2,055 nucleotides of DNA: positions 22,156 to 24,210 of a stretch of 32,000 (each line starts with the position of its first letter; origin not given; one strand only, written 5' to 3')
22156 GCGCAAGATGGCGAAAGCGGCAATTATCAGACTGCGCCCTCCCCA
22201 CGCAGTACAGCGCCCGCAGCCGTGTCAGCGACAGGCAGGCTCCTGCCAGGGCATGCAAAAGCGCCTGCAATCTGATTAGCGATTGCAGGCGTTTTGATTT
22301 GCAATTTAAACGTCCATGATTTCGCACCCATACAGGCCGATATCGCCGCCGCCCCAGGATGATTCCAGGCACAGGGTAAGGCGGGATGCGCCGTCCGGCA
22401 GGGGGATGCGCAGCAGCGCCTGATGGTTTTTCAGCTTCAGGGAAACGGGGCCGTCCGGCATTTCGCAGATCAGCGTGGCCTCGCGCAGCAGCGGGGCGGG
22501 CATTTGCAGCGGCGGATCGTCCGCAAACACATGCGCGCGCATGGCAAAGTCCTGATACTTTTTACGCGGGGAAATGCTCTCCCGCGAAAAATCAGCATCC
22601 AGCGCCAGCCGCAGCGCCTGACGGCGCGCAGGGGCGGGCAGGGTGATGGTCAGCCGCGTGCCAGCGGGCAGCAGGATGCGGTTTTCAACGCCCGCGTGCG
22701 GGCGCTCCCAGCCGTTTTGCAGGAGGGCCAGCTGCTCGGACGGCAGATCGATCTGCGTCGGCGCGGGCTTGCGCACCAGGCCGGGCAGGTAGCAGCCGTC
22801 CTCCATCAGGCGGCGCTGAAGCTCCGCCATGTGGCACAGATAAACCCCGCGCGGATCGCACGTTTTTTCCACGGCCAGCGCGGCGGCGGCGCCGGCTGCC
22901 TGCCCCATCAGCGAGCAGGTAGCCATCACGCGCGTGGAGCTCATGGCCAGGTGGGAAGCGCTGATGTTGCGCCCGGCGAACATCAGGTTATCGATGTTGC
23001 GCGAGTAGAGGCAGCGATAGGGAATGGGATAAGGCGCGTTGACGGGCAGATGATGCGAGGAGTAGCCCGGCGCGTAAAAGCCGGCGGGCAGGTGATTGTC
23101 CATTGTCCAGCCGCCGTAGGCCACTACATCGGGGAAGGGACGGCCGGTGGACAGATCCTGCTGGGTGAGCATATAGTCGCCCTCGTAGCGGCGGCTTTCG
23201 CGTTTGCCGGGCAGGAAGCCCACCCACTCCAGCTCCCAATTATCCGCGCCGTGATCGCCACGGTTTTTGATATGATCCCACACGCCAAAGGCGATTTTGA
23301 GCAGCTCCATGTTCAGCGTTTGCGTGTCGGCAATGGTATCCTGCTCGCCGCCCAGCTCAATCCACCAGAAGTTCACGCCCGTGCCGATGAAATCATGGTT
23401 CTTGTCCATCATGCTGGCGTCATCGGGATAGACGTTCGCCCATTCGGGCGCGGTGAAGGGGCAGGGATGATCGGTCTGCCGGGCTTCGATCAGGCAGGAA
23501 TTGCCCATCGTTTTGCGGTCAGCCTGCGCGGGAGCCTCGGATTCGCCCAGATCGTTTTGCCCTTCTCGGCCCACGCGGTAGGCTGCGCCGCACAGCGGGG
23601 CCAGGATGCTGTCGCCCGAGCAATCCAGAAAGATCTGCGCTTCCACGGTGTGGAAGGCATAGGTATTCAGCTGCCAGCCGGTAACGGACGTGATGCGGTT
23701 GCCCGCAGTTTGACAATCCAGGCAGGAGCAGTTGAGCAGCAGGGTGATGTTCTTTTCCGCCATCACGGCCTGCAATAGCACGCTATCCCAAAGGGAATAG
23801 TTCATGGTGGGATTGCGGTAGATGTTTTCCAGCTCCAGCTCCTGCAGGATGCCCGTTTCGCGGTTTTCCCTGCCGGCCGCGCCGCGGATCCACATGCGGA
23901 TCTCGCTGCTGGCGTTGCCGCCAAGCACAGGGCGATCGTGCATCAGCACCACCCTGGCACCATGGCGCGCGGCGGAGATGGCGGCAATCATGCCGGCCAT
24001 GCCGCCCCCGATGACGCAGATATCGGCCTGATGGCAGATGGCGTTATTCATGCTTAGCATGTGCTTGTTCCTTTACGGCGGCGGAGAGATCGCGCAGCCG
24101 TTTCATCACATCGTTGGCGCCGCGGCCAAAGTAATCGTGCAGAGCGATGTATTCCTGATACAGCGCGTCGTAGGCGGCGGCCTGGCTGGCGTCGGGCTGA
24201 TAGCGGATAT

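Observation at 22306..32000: LacI-linked operon with three paralogous cytoplasmic flavoproteins, a sugar ABC importer and a pentulokinase-like kinase, but no hydrolase or isomerase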

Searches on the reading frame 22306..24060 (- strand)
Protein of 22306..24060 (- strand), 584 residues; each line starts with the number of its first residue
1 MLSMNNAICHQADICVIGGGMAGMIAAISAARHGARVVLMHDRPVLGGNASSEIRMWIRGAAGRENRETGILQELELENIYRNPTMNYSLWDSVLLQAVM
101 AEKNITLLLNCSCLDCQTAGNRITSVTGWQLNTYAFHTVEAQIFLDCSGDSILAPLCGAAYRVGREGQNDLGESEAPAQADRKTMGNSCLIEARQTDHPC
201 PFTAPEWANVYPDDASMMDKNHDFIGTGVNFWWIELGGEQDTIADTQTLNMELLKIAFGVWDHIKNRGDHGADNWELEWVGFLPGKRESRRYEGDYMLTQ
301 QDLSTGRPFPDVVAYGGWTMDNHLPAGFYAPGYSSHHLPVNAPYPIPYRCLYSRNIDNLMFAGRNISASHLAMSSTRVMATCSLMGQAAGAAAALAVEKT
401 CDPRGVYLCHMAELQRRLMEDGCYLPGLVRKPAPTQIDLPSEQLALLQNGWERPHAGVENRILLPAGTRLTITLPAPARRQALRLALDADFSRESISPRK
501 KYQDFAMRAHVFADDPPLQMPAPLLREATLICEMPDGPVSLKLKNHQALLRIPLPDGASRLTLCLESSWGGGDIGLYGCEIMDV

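Call 7: search_protein_families(library=pfam, proteins=[window:22306-24060:-], max_evalue=0.01)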
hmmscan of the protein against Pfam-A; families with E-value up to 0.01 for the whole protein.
window:22306-24060:- (584 aa): 10 families
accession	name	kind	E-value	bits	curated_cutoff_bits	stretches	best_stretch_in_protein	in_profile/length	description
PF12831.13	FAD_oxidored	-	2.1e-92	311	27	1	13-418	1-416/416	FAD dependent oxidoreductase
PF13450.12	NAD_binding_8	-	1.6e-07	32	21.9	1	16-53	1-38/68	NAD(P)-binding Rossmann-like domain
PF00890.30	FAD_binding_2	-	3.5e-07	30.2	20.4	1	13-50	1-38/414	FAD binding domain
PF01266.30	DAO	-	1e-06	29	27.9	1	13-62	1-50/353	FAD dependent oxidoreductase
PF07992.20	Pyr_redox_2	-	2.5e-06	27.6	26.1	1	13-96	2-58/291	Pyridine nucleotide-disulphide oxidoreductase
PF01134.28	GIDA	-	1.2e-05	25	22.1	1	13-41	1-29/391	Glucose inhibited division protein A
PF03486.20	HI0933_like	-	0.00015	21.8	50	1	13-44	2-33/244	HI0933-like protein Rossmann domain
PF01262.27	AlaDh_PNT_C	-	0.00091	19.1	23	1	10-44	27-61/214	Alanine dehydrogenase/PNT, C-terminal domain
PF00070.33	Pyr_redox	-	0.00093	20.1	22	0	14-57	2-45/82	Pyridine nucleotide-disulphide oxidoreductase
PF01946.23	Thi4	-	0.0028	17.4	26.2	1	11-135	17-145/235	Thi4 family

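Call 8: search_protein_families(library=ncbifam, proteins=[window:22306-24060:-], max_evalue=0.01)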
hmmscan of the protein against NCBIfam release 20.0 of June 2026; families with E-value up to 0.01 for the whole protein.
window:22306-24060:- (584 aa): 69 families (the best 25 are shown)
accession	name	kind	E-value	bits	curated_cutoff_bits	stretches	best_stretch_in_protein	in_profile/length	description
NF004789.0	PRK06134.1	subfamily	3.6e-10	39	747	1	8-85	9-85/581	FAD-dependent oxidoreductase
TIGR01372.1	soxA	subfamily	2e-08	32.5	1164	1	8-64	165-220/996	sarcosine oxidase subunit alpha family protein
TIGR03467.1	HpnE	equivalog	1.3e-07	31.3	283.05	1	15-52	2-39/430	hydroxysqualene dehydroxylase HpnE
NF006130.0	PRK08274.1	equivalog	5.4e-07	28.8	369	1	10-51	4-47/467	FAD-dependent tricarballylate dehydrogenase TcuA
TIGR01813.1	flavo_cyto_c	subfamily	1.2e-06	27.6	285.45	1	13-51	1-40/444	flavocytochrome c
NF005691.0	PRK07494.1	equivalog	4.7e-06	25.4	459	1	10-45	7-42/404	UbiH/UbiF family hydroxylase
NF009477.0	PRK12843.1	equivalog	5.2e-06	25.2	758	1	10-60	15-66/578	FAD-dependent oxidoreductase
NF005882.1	PRK07843.1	equivalog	5.4e-06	25.1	788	1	12-59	2-50/547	3-oxosteroid 1-dehydrogenase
NF009476.0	PRK12839.1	equivalog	6.7e-06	24.5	940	1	4-78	1-74/572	FAD-dependent oxidoreductase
NF005064.0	PRK06481.1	equivalog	8e-06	24.8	542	1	10-51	60-101/506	flavocytochrome c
TIGR03997.1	mycofact_OYE_2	equivalog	8.9e-06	24.4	793.15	1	12-52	380-420/645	mycofactocin system FadH/OYE family oxidoreductase 2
NF053677.1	Desat2ChcC2Cyan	equivalog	1.2e-05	23.9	900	1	13-65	2-56/558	4-oxocyclohex-2-ene-1-carboxylate 5-dehydrogenase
NF005508.0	PRK07121.1-1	equivalog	1.7e-05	23.5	537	1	9-51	18-60/497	FAD-binding protein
NF003723.0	PRK05329.2-1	equivalog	1.9e-05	23.5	680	1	8-44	5-41/436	glycerol-3-phosphate dehydrogenase subunit GlpB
NF003585.0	PRK05249.1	equivalog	2e-05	23.4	465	1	11-51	6-46/464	Si-specific NAD(P)(+) transhydrogenase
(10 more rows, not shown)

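Call 11: search_solved_structures(query=window:22306-24060:-, max_evalue=0.01)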
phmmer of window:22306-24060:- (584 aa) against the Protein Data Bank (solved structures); distinct sequences matched with E-value up to 0.01: 23.
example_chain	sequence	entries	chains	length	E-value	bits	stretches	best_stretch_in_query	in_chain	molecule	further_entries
1lj1_A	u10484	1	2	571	2.5e-05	26.1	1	11-51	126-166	flavocytochrome c3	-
1m64_A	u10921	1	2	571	2.5e-05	26.1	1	11-51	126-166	flavocytochrome c3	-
1kss_A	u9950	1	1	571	2.5e-05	26.1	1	11-51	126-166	flavocytochrome c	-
1jrx_A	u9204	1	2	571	2.5e-05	26.1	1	11-51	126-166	FLAVOCYTOCHROME C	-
1ksu_A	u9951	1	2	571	2.5e-05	26.1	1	11-51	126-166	flavocytochrome c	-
1qjd_A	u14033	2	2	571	2.5e-05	26.1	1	11-51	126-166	FLAVOCYTOCHROME C3 | Fumarate reductase flavoprotein subunit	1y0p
2b7s_A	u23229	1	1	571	2.5e-05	26.1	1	11-51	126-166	Fumarate reductase flavoprotein subunit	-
2b7r_A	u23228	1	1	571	2.5e-05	26.1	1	11-51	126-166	Fumarate reductase flavoprotein subunit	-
1e39_A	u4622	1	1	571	2.5e-05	26.1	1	11-51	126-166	FUMARATE REDUCTASE FLAVOPROTEIN SUBUNIT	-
1jry_A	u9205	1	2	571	2.5e-05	26.1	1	11-51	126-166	FLAVOCYTOCHROME C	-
1jrz_A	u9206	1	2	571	2.5e-05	26.1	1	11-51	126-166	FLAVOCYTOCHROME C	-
1p2h_A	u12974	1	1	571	2.5e-05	26.1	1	11-51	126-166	flavocytochrome c3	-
1p2e_A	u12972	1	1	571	2.5e-05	26.1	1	11-51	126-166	flavocytochrome c3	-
1q9i_A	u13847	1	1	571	2.5e-05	26.1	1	11-51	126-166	flavocytochrome c3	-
1d4c_A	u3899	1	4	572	0.00029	22.6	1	10-51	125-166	FLAVOCYTOCHROME C FUMARATE REDUCTASE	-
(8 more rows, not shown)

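Call 15: find_encoding_contigs(protein=window:22306-24060:-, flank=10000, max_places=6)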
Protein window:22306-24060:- (584 aa): 24 contigs read that carry it; 6 places shown.
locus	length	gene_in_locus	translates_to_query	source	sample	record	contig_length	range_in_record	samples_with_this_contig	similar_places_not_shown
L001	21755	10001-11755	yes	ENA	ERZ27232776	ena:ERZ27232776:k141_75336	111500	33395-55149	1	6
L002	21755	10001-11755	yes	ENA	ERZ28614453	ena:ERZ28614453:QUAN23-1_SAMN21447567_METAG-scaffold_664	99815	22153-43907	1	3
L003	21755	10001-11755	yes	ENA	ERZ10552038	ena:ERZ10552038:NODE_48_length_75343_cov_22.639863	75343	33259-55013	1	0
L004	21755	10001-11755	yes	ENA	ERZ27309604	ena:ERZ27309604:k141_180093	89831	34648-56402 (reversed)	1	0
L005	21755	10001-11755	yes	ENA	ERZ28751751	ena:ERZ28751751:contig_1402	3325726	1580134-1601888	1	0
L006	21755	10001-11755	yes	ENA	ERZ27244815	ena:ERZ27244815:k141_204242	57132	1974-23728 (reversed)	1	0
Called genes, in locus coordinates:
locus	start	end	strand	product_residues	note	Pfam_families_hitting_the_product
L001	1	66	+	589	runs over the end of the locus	PF00128:Alpha-amylase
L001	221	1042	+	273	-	PF01261:AP_endonuc_2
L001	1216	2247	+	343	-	PF00356:LacI, PF00532:Peripla_BP_1, PF13377:Peripla_BP_3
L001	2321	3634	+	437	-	PF00890:FAD_binding_2 (faint), PF01134:GIDA, PF01266:DAO (faint), PF07992:Pyr_redox_2 (faint), PF12831:FAD_oxidored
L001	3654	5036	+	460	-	PF00890:FAD_binding_2 (faint), PF01134:GIDA (weak), PF01266:DAO (faint), PF03486:HI0933_like (faint), PF07992:Pyr_redox_2 (weak), PF12831:FAD_oxidored, PF13450:NAD_binding_8 (weak)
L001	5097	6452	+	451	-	PF01547:SBP_bac_1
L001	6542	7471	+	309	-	PF00528:BPD_transp_1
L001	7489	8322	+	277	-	PF00528:BPD_transp_1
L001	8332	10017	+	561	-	PF00370:FGGY_N, PF02782:FGGY_C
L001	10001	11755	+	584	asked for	PF00890:FAD_binding_2 (weak), PF01134:GIDA (weak), PF01266:DAO (weak), PF07992:Pyr_redox_2 (weak), PF12831:FAD_oxidored, PF13450:NAD_binding_8 (weak)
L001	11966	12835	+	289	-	PF00149:Metallophos, PF12850:Metallophos_2 (weak)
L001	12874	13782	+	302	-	PF10639:TMEM234 (faint), PF00892:EamA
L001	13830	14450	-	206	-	PF01113:DapB_N, PF05173:DapB_C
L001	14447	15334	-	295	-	PF00701:DHDPS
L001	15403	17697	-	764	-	PF11992:TgpA_N (weak), PF01841:Transglut_core, PF13559:DUF4129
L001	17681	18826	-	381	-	PF01882:DUF58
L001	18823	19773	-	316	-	PF00493:MCM (weak), PF20030:bpMoxR, PF07726:AAA_3, PF07728:AAA_5, PF00004:AAA (weak), PF17863:AAA_lid_2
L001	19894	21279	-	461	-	PF01554:MatE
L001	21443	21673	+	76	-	-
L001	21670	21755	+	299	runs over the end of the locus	PF01745:IPT, PF01715:IPPT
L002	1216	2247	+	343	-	PF00356:LacI, PF00532:Peripla_BP_1, PF13377:Peripla_BP_3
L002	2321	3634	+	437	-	PF00890:FAD_binding_2 (faint), PF01134:GIDA, PF01266:DAO (faint), PF07992:Pyr_redox_2 (faint), PF12831:FAD_oxidored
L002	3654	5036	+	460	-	PF00890:FAD_binding_2 (faint), PF01134:GIDA (weak), PF01266:DAO (faint), PF03486:HI0933_like (faint), PF07992:Pyr_redox_2 (weak), PF12831:FAD_oxidored, PF13450:NAD_binding_8 (weak)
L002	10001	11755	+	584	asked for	PF00890:FAD_binding_2 (weak), PF01134:GIDA (weak), PF01266:DAO (weak), PF07992:Pyr_redox_2 (weak), PF12831:FAD_oxidored, PF13450:NAD_binding_8 (weak)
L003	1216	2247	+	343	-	PF00356:LacI, PF00532:Peripla_BP_1, PF13377:Peripla_BP_3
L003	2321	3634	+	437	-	PF00890:FAD_binding_2 (faint), PF01134:GIDA, PF01266:DAO (faint), PF07992:Pyr_redox_2 (faint), PF12831:FAD_oxidored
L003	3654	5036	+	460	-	PF00890:FAD_binding_2 (faint), PF01134:GIDA (weak), PF01266:DAO (faint), PF03486:HI0933_like (faint), PF07992:Pyr_redox_2 (weak), PF12831:FAD_oxidored, PF13450:NAD_binding_8 (weak)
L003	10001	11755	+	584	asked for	PF00890:FAD_binding_2 (weak), PF01134:GIDA (weak), PF01266:DAO (weak), PF07992:Pyr_redox_2 (weak), PF12831:FAD_oxidored, PF13450:NAD_binding_8 (weak)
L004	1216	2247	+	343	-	PF00356:LacI, PF00532:Peripla_BP_1, PF13377:Peripla_BP_3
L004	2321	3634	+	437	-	PF00890:FAD_binding_2 (faint), PF01134:GIDA, PF01266:DAO (faint), PF07992:Pyr_redox_2 (faint), PF12831:FAD_oxidored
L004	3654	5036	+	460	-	PF00890:FAD_binding_2 (faint), PF01134:GIDA (weak), PF01266:DAO (faint), PF03486:HI0933_like (faint), PF07992:Pyr_redox_2 (weak), PF12831:FAD_oxidored, PF13450:NAD_binding_8 (weak)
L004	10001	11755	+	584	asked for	PF00890:FAD_binding_2 (weak), PF01134:GIDA (weak), PF01266:DAO (weak), PF07992:Pyr_redox_2 (weak), PF12831:FAD_oxidored, PF13450:NAD_binding_8 (weak)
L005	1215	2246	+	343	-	PF00356:LacI, PF00532:Peripla_BP_1, PF13377:Peripla_BP_3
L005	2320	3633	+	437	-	PF00890:FAD_binding_2 (faint), PF01134:GIDA, PF01266:DAO (faint), PF07992:Pyr_redox_2 (faint), PF12831:FAD_oxidored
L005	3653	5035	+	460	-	PF00890:FAD_binding_2 (faint), PF01134:GIDA (weak), PF01266:DAO (faint), PF03486:HI0933_like (faint), PF07992:Pyr_redox_2 (weak), PF12831:FAD_oxidored, PF13450:NAD_binding_8 (weak)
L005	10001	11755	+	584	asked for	PF00890:FAD_binding_2 (weak), PF01134:GIDA (weak), PF01266:DAO (weak), PF07992:Pyr_redox_2 (weak), PF12831:FAD_oxidored, PF13450:NAD_binding_8 (weak)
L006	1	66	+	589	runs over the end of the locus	PF00128:Alpha-amylase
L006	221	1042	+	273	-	PF01261:AP_endonuc_2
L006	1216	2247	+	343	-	PF00356:LacI, PF00532:Peripla_BP_1, PF13377:Peripla_BP_3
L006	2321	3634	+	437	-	PF00890:FAD_binding_2 (faint), PF01134:GIDA, PF01266:DAO (faint), PF07992:Pyr_redox_2 (faint), PF12831:FAD_oxidored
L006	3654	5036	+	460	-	PF00890:FAD_binding_2 (faint), PF01134:GIDA (weak), PF01266:DAO (faint), PF03486:HI0933_like (faint), PF07992:Pyr_redox_2 (weak), PF12831:FAD_oxidored, PF13450:NAD_binding_8 (weak)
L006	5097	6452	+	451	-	PF01547:SBP_bac_1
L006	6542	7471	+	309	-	PF00528:BPD_transp_1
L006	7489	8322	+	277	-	PF00528:BPD_transp_1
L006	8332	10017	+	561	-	PF00370:FGGY_N, PF02782:FGGY_C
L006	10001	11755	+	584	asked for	PF00890:FAD_binding_2 (weak), PF01134:GIDA (weak), PF01266:DAO (weak), PF07992:Pyr_redox_2 (weak), PF12831:FAD_oxidored, PF13450:NAD_binding_8 (weak)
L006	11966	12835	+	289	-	PF00149:Metallophos, PF12850:Metallophos_2 (weak)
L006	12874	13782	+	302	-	PF10639:TMEM234 (faint), PF00892:EamA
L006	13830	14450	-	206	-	PF01113:DapB_N, PF05173:DapB_C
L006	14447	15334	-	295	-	PF00701:DHDPS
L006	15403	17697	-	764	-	PF11992:TgpA_N (weak), PF01841:Transglut_core, PF13559:DUF4129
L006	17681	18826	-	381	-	PF01882:DUF58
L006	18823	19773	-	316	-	PF00493:MCM (weak), PF20030:bpMoxR, PF07726:AAA_3, PF07728:AAA_5, PF00004:AAA (weak), PF17863:AAA_lid_2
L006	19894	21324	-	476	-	PF01554:MatE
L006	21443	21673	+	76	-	-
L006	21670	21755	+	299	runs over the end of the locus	PF01745:IPT, PF01715:IPPT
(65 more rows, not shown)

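Call 41: list_cluster_members(proteins=[window:22306-24060:-, window:30427-31740:-, window:24044-25729:-, window:29025-30407:-])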
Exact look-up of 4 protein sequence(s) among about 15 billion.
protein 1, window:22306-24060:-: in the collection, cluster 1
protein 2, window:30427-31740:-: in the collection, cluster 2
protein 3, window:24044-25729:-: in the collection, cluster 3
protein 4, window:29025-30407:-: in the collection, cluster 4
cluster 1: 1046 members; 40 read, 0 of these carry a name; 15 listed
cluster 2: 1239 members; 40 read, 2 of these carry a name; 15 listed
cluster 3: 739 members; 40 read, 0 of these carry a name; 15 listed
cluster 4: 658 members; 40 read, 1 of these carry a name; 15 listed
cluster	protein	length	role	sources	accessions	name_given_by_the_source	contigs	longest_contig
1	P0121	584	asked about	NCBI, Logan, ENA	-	-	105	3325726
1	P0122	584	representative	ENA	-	-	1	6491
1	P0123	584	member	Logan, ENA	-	-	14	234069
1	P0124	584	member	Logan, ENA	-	-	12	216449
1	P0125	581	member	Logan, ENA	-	-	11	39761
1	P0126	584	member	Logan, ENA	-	-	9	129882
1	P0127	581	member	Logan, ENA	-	-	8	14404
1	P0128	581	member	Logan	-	-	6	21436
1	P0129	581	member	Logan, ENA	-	-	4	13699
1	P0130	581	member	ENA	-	-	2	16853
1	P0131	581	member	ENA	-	-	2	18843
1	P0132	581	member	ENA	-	-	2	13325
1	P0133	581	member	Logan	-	-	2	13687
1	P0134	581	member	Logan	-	-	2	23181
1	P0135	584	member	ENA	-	-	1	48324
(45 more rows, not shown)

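Call 57: search_protein_families(library=pfam, proteins=[L001:221-1042:+], max_evalue=1)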
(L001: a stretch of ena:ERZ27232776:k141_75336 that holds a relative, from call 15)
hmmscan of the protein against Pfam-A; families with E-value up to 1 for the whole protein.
L001:221-1042:+ (273 aa): 2 families
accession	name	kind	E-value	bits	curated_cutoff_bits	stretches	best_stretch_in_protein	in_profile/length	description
PF01261.30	AP_endonuc_2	-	2.7e-31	109.6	31.1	1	30-250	6-233/249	Xylose isomerase-like TIM barrel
PF03786.19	UxuA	-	0.16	11.1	23.7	1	218-265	290-324/352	D-mannonate dehydratase (UxuA)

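Call 60: search_solved_structures(query=L001:221-1042:+, max_evalue=0.001)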
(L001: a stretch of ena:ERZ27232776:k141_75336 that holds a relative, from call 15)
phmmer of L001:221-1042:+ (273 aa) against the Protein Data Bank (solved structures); distinct sequences matched with E-value up to 0.001: 5.
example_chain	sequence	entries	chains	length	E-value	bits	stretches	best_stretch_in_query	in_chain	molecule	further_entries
3wqo_A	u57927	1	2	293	2.7e-11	46.9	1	100-245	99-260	Uncharacterized protein MJ1311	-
3ayt_A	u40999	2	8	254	9.4e-08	35.3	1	64-217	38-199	Putative uncharacterized protein TTHB071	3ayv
4pfh_A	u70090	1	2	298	0.00058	22.9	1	120-244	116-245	D-tagatose 3-epimerase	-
4q7i_A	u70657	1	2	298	0.00061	22.8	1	126-244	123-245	D-tagatose 3-epimerase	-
4pgl_A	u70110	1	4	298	0.00069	22.6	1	126-244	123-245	D-tagatose 3-epimerase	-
